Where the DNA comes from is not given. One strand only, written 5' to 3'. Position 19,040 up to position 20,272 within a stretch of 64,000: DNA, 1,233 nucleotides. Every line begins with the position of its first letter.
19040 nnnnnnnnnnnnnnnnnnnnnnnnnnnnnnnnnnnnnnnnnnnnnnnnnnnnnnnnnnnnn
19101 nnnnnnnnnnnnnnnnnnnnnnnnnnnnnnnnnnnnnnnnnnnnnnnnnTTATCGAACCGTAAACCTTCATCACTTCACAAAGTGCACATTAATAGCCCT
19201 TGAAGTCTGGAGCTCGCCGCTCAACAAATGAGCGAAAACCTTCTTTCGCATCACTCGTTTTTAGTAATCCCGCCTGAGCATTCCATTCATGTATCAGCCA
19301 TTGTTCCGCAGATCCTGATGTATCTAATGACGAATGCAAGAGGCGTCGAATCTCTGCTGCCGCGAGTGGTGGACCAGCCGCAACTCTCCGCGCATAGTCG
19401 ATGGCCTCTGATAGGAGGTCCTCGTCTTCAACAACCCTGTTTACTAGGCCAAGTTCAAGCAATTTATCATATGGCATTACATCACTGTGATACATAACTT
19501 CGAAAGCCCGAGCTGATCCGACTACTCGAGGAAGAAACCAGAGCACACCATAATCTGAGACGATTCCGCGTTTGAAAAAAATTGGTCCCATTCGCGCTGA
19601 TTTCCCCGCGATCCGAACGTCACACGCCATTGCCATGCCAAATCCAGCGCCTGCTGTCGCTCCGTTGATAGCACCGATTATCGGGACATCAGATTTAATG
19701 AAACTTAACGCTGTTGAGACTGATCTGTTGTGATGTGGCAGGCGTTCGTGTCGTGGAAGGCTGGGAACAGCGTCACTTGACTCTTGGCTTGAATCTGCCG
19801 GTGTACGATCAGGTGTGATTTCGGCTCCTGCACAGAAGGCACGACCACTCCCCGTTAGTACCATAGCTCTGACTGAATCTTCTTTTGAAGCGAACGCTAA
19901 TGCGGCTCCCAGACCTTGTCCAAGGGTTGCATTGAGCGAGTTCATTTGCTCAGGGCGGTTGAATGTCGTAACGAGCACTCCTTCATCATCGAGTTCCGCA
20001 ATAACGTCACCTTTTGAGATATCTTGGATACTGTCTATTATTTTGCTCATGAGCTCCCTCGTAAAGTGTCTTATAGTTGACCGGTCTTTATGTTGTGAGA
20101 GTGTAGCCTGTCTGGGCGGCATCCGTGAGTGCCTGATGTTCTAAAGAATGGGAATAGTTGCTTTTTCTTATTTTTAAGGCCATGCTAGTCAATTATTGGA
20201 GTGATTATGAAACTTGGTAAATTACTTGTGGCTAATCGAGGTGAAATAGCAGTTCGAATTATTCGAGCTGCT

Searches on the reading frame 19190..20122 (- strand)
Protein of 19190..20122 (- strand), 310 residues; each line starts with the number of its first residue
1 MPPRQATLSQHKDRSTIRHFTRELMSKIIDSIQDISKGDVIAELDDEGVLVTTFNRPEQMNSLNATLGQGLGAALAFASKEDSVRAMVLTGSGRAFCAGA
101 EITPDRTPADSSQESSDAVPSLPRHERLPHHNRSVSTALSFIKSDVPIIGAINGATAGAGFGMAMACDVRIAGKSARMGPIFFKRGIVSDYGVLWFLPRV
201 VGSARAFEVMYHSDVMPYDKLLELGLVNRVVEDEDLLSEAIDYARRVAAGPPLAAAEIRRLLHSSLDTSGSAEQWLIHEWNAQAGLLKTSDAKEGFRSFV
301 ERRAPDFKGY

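Call 5: search_protein_families(library=pfam, proteins=[window:19190-20122:-])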
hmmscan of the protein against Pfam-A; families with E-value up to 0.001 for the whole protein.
window:19190-20122:- (310 aa): 2 families
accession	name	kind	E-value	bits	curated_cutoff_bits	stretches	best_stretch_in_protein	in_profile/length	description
PF00378.25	ECH_1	-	3.5e-48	164.6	27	1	47-309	4-250/251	Enoyl-CoA hydratase/isomerase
PF16113.10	ECH_2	-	1e-20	74.9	27.2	1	51-236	3-177/335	Enoyl-CoA hydratase/isomerase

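Call 6: search_protein_families(library=ncbifam, proteins=[window:19190-20122:-])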
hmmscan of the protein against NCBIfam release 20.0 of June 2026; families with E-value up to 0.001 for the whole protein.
window:19190-20122:- (310 aa): 69 families (the best 25 are shown)
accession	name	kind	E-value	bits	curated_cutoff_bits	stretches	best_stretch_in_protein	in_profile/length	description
NF006109.0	PRK08260.1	subfamily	1.9e-59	201.3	320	1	46-309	11-277/296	enoyl-CoA hydratase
NF004857.0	PRK06210.1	equivalog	5.6e-59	199.8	341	1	36-309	6-274/275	enoyl-CoA hydratase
NF004635.0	PRK05981.1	equivalog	9.4e-55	186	351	1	46-309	11-265/266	enoyl-CoA hydratase/isomerase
NF006699.0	PRK09245.1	subfamily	2.8e-49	167.7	354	1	45-309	9-265/266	crotonase/enoyl-CoA hydratase family protein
NF051848.1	EnCoAHydtEchA19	equivalog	6.6e-48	163.5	400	1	47-309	8-257/258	enoyl-CoA hydratase EchA19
NF046063.1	oxepin_alt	equivalog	8.9e-45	153.1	300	1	46-306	7-254/254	oxepin-CoA hydrolase, alternative type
TIGR02280.1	PaaB1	equivalog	1e-44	153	345.15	1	46-309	6-255/256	2-(1,2-epoxy-1,2-dihydrophenyl)acetyl-CoA isomerase PaaG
NF006107.0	PRK08258.1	equivalog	3.7e-44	151.1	330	1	42-309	21-276/277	enoyl-CoA hydratase family protein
NF005700.0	PRK07511.1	subfamily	2.8e-43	148.4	274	1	46-308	10-259/260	enoyl-CoA hydratase family protein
NF004840.0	PRK06190.1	equivalog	8e-41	140.4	253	1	39-284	4-235/260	enoyl-CoA hydratase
NF006007.0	PRK08138.1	subfamily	6.8e-40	137.1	355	1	39-309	8-260/261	enoyl-CoA hydratase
NF004475.0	PRK05809.1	subfamily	1.2e-38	133.2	394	1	41-308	7-258/260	short-chain-enoyl-CoA hydratase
NF005803.0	PRK07658.1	equivalog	1.3e-37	129.6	313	1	46-309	9-256/257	enoyl-CoA hydratase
NF006100.0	PRK08252.1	subfamily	1.5e-37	129.5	282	2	142-309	88-253/254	crotonase/enoyl-CoA hydratase family protein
NF004781.0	PRK06127.1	subfamily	1.8e-37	129.5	291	1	38-309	10-268/269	enoyl-CoA hydratase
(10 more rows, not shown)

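Call 29: search_solved_structures(query=window:19190-20122:-, max_evalue=1e-25)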
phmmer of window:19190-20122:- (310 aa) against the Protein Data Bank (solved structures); distinct sequences matched with E-value up to 1e-25: 33.
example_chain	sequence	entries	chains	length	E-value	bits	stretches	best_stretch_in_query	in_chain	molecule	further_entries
6sl9_AAA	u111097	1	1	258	4.9e-40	141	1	42-309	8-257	Enoyl-CoA hydratase/carnithine racemase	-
6slb_AAA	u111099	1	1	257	5.4e-40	140.9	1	43-309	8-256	Enoyl-CoA hydratase/carnithine racemase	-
3hrx_A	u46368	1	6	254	8.3e-40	140.3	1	46-309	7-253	Probable enoyl-CoA hydratase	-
6sla_AAA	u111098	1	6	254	4e-39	138.1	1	46-309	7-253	Enoyl-CoA hydratase/carnithine racemase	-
2ej5_A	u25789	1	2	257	4.4e-38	134.6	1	51-309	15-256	Enoyl-CoA hydratase subunit II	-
5zai_A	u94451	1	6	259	1.9e-36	129.3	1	47-309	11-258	3-hydroxypropionyl-coenzyme A dehydratase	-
4fzw_C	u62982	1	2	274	4.4e-36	128.1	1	45-309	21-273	1,2-epoxyphenylacetyl-CoA isomerase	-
6ijk_A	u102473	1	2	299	7.4e-36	127.3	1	47-307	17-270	Enoyl-CoA hydratase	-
5ylo_A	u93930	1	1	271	2.8e-34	122.1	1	47-309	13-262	Probable enoyl-CoA hydratase/isomerase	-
3qre_A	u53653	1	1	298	4.5e-34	121.5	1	39-308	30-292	Enoyl-CoA hydratase, EchA12_1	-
9qwv_A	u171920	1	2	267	3e-32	115.5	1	39-309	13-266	Enoyl-CoA hydratase, mitochondrial, putative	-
6lvp_A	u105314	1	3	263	1.6e-31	113.1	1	41-309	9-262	Enoyl-CoA hydratase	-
3p5m_A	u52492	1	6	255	1.1e-29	107.1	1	45-310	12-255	Enoyl-CoA hydratase/isomerase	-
5e0n_X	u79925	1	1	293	5.9e-29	104.7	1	42-307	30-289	Enoyl-CoA hydratase/isomerase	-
4k2n_A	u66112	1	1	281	9.7e-29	104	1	36-307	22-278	Enoyl-CoA hydratase/carnithine racemase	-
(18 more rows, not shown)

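Call 61: search_solved_structures(query=window:19190-20050:-, max_evalue=1e-35, show_alignments=5)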
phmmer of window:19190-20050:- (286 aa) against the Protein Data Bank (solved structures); distinct sequences matched with E-value up to 1e-35: 8.
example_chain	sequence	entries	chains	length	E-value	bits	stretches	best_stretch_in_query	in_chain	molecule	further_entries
6sl9_AAA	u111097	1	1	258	3.9e-40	141.3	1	18-285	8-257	Enoyl-CoA hydratase/carnithine racemase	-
6slb_AAA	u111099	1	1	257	4.2e-40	141.2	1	19-285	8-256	Enoyl-CoA hydratase/carnithine racemase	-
3hrx_A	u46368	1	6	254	6.5e-40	140.6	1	22-285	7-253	Probable enoyl-CoA hydratase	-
6sla_AAA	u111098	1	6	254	3.1e-39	138.3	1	22-285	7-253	Enoyl-CoA hydratase/carnithine racemase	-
2ej5_A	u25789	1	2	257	3.1e-38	135.1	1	27-285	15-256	Enoyl-CoA hydratase subunit II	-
5zai_A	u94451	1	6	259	1.3e-36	129.7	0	23-285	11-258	3-hydroxypropionyl-coenzyme A dehydratase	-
4fzw_C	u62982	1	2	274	3.6e-36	128.3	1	21-285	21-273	1,2-epoxyphenylacetyl-CoA isomerase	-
6ijk_A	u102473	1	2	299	6.1e-36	127.6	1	23-283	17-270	Enoyl-CoA hydratase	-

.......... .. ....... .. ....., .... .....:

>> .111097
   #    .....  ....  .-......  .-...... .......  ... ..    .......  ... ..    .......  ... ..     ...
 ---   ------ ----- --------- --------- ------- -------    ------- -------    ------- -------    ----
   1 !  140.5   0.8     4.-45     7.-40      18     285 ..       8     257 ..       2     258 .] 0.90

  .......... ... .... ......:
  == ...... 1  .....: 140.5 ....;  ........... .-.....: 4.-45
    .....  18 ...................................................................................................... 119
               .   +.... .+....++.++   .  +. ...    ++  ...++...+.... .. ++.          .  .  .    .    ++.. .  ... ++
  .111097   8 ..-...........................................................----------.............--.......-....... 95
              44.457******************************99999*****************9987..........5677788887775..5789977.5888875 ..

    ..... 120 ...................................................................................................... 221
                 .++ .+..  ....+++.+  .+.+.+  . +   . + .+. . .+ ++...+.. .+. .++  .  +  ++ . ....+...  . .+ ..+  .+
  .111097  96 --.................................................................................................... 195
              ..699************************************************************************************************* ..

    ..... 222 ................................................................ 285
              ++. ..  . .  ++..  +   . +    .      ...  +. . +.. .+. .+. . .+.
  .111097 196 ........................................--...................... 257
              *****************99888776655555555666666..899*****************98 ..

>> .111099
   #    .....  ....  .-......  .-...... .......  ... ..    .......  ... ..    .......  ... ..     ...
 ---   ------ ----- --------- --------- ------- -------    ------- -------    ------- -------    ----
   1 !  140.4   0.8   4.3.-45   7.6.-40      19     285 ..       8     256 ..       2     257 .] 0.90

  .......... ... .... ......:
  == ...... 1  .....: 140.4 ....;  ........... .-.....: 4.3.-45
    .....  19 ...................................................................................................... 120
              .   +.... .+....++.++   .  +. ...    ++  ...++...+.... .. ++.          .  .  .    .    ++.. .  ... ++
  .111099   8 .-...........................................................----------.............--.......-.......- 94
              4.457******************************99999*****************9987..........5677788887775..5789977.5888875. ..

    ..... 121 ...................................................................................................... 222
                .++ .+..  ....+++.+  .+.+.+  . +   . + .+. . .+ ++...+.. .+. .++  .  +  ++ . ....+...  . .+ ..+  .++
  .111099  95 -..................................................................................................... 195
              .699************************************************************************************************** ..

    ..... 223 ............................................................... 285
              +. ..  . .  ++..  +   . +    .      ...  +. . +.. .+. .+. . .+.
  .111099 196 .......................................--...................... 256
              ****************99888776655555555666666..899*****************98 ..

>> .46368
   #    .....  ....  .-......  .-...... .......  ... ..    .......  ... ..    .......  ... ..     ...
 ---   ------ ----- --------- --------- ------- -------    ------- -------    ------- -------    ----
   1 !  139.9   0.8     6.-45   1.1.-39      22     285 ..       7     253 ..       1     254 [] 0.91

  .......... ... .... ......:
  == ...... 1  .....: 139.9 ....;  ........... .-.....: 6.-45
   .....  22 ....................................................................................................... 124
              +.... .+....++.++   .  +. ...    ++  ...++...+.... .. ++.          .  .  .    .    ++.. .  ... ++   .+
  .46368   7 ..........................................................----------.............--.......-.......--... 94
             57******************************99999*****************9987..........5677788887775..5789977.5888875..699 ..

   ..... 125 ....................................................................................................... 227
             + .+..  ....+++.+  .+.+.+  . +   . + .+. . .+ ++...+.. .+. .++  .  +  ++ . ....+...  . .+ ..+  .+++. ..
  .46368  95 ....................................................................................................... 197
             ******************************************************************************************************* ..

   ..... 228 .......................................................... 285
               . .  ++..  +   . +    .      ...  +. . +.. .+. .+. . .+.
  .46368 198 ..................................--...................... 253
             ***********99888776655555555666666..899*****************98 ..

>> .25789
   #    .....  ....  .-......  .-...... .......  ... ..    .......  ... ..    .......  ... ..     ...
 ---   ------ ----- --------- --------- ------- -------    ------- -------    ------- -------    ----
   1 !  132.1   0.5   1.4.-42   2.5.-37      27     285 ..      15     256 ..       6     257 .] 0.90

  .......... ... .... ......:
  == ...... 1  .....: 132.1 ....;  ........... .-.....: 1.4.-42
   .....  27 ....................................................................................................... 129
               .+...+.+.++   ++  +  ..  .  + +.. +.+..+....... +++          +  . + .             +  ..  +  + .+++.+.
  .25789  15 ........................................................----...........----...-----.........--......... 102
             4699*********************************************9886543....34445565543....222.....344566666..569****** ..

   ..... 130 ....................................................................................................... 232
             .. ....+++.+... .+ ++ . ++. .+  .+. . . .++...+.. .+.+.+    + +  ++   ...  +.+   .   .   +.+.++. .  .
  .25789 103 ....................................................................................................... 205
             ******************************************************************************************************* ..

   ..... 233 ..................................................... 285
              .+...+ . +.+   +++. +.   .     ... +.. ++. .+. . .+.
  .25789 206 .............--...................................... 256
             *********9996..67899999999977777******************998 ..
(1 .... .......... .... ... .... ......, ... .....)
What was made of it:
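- On Enoyl-CoA hydratase (crotonase hydratases), for gene 19190-20050: The same gap is seen against T. thermophilus PaaG (call 61).
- On PaaG-like crotonase isomerases, for gene 19190-20050: Entry 6SLA carries Asn at this position (call 61).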
